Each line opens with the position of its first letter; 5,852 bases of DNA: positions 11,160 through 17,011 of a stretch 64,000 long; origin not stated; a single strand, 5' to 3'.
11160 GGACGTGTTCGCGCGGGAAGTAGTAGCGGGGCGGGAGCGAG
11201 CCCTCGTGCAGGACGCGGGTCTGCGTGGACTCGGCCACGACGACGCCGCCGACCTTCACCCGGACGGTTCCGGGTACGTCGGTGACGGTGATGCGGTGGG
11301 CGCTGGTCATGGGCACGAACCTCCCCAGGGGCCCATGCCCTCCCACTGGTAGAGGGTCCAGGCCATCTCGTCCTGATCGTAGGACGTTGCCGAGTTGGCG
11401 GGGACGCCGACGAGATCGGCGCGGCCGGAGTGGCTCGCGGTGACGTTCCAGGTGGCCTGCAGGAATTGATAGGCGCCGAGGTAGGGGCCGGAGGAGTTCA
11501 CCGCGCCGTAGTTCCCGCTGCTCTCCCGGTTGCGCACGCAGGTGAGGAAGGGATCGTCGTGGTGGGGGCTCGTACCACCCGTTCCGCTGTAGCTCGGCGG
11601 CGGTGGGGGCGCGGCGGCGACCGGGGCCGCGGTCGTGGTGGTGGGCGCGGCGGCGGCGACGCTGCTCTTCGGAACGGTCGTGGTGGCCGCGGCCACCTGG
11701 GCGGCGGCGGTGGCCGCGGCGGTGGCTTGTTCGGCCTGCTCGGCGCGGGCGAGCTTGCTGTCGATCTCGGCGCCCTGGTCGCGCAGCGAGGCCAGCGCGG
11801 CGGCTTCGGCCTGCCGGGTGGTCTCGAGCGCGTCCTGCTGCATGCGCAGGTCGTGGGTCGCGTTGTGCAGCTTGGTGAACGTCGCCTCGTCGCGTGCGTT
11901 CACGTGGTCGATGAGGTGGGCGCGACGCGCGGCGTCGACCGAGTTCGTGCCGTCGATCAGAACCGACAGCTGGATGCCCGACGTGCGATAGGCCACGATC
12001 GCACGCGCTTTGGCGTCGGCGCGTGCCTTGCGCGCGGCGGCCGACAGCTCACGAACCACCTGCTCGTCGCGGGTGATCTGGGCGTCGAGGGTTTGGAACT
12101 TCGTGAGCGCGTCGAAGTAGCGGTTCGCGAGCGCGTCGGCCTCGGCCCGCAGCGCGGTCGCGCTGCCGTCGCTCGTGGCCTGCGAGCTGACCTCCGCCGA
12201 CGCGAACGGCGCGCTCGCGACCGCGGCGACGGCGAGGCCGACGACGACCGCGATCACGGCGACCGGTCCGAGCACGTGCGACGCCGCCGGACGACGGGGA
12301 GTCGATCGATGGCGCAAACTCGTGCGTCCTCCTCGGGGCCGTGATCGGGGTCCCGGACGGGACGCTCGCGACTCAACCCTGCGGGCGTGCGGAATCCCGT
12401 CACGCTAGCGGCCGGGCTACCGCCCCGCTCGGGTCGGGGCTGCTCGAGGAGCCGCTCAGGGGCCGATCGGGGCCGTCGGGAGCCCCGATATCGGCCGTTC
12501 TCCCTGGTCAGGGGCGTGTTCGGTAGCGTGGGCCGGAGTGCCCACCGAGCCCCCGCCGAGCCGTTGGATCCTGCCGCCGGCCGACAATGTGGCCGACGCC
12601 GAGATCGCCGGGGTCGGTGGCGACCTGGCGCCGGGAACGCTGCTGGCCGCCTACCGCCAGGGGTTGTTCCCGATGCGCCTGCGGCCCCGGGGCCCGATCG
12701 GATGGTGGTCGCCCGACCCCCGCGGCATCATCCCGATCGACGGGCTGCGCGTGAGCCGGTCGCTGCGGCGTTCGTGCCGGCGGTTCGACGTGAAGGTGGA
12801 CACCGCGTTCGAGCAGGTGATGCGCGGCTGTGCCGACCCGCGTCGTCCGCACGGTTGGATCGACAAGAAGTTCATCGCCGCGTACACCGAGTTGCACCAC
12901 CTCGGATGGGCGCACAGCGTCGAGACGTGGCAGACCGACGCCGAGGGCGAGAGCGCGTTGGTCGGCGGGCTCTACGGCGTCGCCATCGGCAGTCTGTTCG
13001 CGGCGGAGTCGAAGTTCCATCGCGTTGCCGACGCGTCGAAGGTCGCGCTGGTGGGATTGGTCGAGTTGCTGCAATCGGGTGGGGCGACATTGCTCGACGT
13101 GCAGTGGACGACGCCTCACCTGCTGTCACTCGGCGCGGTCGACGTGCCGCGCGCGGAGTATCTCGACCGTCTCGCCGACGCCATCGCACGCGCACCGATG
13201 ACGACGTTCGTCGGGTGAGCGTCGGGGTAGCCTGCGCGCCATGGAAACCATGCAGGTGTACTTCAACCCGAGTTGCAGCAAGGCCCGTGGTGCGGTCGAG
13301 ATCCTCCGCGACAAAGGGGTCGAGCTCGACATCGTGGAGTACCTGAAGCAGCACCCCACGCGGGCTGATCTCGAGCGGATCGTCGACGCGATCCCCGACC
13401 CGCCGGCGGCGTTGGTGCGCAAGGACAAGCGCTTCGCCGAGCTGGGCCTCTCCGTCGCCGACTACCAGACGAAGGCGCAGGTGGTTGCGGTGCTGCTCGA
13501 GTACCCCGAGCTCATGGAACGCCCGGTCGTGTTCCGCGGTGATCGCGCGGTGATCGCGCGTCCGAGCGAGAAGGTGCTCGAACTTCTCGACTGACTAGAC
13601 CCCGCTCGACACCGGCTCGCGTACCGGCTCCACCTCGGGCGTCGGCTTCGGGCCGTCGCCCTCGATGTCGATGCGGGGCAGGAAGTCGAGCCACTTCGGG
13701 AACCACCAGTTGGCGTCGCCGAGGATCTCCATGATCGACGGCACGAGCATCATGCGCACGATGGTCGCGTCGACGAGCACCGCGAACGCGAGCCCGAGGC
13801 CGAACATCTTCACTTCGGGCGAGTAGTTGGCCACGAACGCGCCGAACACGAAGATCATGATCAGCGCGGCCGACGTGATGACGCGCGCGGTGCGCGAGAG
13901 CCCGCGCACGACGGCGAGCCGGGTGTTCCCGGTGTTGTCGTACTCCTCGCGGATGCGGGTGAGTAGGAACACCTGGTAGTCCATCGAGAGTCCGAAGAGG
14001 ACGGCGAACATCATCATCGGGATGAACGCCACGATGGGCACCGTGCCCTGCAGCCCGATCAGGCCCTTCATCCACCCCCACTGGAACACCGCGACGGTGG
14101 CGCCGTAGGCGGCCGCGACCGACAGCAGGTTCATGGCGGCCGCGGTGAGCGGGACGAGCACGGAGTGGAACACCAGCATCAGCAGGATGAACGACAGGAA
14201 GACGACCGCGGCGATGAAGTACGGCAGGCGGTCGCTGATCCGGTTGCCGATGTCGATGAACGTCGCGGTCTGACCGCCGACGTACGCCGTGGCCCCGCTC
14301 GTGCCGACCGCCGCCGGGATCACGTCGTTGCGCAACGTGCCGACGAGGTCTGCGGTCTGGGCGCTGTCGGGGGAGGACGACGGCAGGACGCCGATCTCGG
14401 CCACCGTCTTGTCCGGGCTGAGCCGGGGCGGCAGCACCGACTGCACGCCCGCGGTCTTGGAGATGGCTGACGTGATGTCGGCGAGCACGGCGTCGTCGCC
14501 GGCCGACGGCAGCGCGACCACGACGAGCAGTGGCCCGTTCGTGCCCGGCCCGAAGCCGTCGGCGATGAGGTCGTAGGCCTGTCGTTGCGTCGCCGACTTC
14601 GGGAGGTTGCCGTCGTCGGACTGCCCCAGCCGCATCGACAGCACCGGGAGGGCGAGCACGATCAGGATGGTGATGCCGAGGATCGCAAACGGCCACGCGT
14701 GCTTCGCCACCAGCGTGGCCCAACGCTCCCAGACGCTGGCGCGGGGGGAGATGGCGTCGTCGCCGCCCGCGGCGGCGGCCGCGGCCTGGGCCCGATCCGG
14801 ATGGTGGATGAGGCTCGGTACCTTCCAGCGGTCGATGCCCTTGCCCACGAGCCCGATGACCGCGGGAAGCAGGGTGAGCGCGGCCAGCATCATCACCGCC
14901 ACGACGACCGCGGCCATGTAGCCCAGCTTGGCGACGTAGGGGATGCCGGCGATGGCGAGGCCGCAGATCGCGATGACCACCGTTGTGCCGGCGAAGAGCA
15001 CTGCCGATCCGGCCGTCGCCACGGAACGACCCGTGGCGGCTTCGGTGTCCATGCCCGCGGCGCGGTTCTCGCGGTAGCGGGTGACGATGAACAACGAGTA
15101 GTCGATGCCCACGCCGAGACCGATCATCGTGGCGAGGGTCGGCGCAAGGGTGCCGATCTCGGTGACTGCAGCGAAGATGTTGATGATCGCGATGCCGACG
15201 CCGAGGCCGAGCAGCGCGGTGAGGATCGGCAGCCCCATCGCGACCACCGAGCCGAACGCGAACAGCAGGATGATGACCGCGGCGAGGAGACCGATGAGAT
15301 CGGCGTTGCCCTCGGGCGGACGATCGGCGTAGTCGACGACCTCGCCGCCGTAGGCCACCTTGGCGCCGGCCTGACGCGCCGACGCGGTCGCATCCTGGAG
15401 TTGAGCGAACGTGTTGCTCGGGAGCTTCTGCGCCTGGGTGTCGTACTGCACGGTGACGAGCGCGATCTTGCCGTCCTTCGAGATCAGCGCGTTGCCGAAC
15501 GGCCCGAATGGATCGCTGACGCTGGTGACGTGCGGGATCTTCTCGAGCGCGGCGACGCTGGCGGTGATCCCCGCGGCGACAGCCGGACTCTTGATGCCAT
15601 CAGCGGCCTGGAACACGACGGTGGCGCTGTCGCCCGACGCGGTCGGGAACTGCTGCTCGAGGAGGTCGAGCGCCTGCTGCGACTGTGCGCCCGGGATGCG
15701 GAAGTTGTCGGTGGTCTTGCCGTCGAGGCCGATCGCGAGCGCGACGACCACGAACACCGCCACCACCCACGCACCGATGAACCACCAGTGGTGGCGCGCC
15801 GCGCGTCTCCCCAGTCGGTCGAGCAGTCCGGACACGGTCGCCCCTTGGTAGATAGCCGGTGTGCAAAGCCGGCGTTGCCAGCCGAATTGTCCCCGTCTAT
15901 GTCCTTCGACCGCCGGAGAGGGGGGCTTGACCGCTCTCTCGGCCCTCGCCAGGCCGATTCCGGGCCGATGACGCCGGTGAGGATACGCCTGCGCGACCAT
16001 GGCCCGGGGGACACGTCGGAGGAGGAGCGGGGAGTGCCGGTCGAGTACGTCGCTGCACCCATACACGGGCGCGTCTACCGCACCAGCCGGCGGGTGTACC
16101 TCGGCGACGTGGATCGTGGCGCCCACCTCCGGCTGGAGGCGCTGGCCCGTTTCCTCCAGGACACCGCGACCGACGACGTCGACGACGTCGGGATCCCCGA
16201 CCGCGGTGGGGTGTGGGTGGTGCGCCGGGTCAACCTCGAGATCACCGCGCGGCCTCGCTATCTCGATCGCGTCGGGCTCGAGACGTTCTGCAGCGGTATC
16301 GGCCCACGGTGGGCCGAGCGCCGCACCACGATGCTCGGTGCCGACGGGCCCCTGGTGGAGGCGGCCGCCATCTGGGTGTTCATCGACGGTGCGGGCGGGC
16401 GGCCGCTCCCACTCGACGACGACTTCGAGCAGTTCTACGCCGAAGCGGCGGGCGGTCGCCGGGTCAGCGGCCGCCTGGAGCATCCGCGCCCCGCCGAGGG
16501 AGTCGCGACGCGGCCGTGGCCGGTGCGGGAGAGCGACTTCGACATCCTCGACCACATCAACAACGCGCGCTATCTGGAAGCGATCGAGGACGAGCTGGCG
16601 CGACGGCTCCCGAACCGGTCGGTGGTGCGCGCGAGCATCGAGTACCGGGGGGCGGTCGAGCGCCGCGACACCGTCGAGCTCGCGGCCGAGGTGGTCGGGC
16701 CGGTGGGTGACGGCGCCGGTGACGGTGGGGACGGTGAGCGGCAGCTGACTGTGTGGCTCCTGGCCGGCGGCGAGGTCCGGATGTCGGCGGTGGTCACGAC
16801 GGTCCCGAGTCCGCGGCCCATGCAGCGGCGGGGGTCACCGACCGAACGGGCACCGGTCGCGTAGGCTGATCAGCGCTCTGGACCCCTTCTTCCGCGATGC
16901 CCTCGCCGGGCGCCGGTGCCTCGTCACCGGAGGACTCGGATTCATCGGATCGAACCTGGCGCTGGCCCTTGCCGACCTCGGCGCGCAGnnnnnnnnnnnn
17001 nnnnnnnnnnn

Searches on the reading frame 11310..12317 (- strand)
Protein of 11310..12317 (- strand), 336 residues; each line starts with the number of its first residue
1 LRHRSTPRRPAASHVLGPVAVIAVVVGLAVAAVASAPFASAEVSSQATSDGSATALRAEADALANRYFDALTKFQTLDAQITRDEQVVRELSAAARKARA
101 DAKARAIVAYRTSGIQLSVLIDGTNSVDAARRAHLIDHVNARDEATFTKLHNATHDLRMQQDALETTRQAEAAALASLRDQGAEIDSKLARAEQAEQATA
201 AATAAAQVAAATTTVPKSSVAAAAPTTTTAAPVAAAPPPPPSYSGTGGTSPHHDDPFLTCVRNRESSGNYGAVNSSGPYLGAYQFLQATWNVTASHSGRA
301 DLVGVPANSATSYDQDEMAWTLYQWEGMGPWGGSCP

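Call 9: search_protein_families(library=pfam, proteins=[window:11310-12317:-])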
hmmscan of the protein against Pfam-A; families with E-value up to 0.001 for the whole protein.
window:11310-12317:- (336 aa): 1 family
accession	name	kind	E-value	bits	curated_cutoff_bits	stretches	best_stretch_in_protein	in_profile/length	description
PF06737.19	Transglycosylas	-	2.5e-07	31.7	27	1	261-332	10-75/77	Transglycosylase-like domain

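Call 10: search_protein_families(library=ncbifam, proteins=[window:11310-12317:-])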
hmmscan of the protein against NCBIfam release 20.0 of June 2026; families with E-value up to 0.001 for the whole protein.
window:11310-12317:- (336 aa): 2 families
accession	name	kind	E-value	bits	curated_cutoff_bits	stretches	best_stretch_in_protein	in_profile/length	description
NF052397.1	AggPromo_Cterm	subfamily_domain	3.7e-05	24.1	40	1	261-292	8-39/80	aggregation-promoting factor C-terminal-like domain-containing protein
NF010289.0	PRK13729.1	equivalog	0.00081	18.4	504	1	125-254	56-184/474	F-type conjugal transfer pilus assembly protein TraB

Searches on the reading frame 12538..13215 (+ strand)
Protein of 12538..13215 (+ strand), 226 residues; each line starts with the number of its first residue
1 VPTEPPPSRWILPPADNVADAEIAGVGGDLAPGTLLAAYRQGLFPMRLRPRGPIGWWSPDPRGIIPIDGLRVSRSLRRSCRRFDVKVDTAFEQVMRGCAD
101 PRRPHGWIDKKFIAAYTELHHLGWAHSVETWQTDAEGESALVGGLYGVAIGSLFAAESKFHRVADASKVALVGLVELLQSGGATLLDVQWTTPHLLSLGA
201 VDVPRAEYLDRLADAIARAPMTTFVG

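Call 9: search_protein_families(library=pfam, proteins=[window:12538-13215:+])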
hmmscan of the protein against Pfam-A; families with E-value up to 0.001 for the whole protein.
window:12538-13215:+ (226 aa): 1 family
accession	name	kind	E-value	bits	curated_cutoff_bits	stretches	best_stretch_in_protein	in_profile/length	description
PF03588.20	Leu_Phe_trans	-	3.7e-62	209.3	22.7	1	33-203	2-170/171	Leucyl/phenylalanyl-tRNA protein transferase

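Call 10: search_protein_families(library=ncbifam, proteins=[window:12538-13215:+])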
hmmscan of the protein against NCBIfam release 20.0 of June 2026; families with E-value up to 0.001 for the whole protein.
window:12538-13215:+ (226 aa): 1 family
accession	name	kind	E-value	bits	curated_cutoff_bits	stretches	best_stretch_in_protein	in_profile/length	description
TIGR00667.1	aat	equivalog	2.8e-56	190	143.55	1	36-218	6-186/193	leucyl/phenylalanyl-tRNA--protein transferase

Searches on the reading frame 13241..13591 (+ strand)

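Call 9: search_protein_families(library=pfam, proteins=[window:13241-13591:+])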
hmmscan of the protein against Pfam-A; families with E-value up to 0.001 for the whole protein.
window:13241-13591:+ (117 aa): 1 family
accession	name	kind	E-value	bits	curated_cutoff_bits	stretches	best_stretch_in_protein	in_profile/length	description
PF03960.21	ArsC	-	9.5e-12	45.5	24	1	7-114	1-78/79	ArsC family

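Call 10: search_protein_families(library=ncbifam, proteins=[window:13241-13591:+])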
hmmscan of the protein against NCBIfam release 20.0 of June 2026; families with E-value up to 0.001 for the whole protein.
window:13241-13591:+ (117 aa): 4 families
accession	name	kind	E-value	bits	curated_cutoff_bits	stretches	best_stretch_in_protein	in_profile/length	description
TIGR00014.1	arsC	equivalog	5.9e-29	100.9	106.05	1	5-116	2-114/114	arsenate reductase (glutaredoxin)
NF007456.1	PRK10026.1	exception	9.8e-19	68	242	1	1-116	1-116/141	glutaredoxin-dependent arsenate reductase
TIGR01617.1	arsC_related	subfamily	6.4e-10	39.3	75.05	1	4-106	1-106/117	Spx/MgsR family RNA polymerase-binding regulatory protein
NF002459.0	PRK01655.1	subfamily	5.1e-06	26.5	123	1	5-105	3-103/132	transcriptional regulator Spx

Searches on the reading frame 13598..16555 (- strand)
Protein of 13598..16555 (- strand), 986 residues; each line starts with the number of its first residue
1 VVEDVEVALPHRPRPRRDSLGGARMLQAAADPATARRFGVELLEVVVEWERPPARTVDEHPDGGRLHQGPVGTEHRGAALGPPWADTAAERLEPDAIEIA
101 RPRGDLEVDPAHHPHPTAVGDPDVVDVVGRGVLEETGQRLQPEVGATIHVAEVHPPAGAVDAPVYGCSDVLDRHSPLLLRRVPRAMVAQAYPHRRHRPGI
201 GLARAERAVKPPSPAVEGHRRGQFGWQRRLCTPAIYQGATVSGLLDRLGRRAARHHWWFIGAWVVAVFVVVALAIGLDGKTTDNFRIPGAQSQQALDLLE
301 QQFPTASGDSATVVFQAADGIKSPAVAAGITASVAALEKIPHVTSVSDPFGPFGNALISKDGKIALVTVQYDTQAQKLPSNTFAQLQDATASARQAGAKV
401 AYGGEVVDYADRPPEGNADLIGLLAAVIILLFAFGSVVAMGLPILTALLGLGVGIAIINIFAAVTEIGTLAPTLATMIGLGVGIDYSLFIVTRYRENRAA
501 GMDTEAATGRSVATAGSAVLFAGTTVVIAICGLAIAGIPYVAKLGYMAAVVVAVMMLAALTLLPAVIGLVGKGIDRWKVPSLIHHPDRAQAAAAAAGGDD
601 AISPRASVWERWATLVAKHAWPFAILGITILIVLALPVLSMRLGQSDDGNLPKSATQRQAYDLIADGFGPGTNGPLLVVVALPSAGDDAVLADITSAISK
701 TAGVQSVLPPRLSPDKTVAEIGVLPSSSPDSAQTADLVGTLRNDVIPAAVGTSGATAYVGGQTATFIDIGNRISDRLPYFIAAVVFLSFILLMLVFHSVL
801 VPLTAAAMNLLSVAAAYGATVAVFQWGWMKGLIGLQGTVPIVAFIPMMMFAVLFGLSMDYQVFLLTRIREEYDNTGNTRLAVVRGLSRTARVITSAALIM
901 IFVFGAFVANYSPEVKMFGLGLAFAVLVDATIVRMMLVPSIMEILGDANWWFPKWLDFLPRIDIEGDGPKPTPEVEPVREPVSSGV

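Call 9: search_protein_families(library=pfam, proteins=[window:13598-16555:-])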
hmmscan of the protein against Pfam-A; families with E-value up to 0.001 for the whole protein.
window:13598-16555:- (986 aa): 1 family
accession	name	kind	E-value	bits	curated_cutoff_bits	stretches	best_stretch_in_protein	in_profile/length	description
PF03176.21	MMPL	-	2.1e-93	313.4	20.5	2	286-618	3-328/333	MMPL family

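Call 10: search_protein_families(library=ncbifam, proteins=[window:13598-16555:-])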
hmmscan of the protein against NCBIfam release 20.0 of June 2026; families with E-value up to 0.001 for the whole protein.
window:13598-16555:- (986 aa): 6 families
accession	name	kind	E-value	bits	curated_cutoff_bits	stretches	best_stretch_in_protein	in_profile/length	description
NF052608.1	TrhMmycExpMmpL3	equivalog_domain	8.1e-71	239.5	1400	1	425-957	196-743/992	trehalose monomycolate exporter MmpL3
TIGR00833.1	actII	subfamily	2.6e-59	201.4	874.7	3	420-715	180-460/910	MMPL family RND transporter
TIGR00921.1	2A067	subfamily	9.2e-31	106.6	351.9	1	708-944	123-345/733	hydrophobe/amphiphile efflux-3 (HAE3) family transporter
TIGR03480.1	HpnN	hypoth_equivalog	2.1e-11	42.6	751.85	1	420-578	276-430/862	hopanoid biosynthesis associated RND transporter like protein HpnN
NF045600.2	BstA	equivalog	4.4e-10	38.1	1400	1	447-574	317-443/903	sterol transporter cytoplasmic membrane protein BstA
NF052374.1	HopndTporHpnN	equivalog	5.7e-05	21.4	1100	1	422-570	278-426/858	hopanoid transporter HpnN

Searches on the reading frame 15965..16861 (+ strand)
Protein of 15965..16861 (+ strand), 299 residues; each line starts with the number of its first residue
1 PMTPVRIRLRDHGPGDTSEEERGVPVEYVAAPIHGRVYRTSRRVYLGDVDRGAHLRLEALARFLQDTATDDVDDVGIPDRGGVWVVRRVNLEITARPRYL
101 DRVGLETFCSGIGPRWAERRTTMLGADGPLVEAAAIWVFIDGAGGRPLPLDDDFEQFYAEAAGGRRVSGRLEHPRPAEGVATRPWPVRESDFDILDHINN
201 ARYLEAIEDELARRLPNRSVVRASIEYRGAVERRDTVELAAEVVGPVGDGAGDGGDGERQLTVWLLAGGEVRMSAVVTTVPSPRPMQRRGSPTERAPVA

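Call 28: search_protein_families(library=pfam, proteins=[window:15965-16861:+], max_evalue=0.01)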
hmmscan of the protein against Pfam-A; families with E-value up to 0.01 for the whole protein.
window:15965-16861:+ (299 aa): 2 families
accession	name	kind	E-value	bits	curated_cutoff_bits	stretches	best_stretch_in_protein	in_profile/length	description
PF01643.23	Acyl-ACP_TE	-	1.5e-16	60.8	23.7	1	36-156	2-129/131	Acyl-ACP thioesterase N-terminal domain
PF20791.3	Acyl-ACP_TE_C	-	1.8e-08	34.9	21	1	183-242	10-70/101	Acyl-ACP thioesterase C-terminal domain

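Call 62: search_protein_families(library=ncbifam, proteins=[window:15965-16861:+], max_evalue=0.001)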
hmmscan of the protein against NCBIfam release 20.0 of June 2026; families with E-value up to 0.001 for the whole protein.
window:15965-16861:+ (299 aa): 0 families
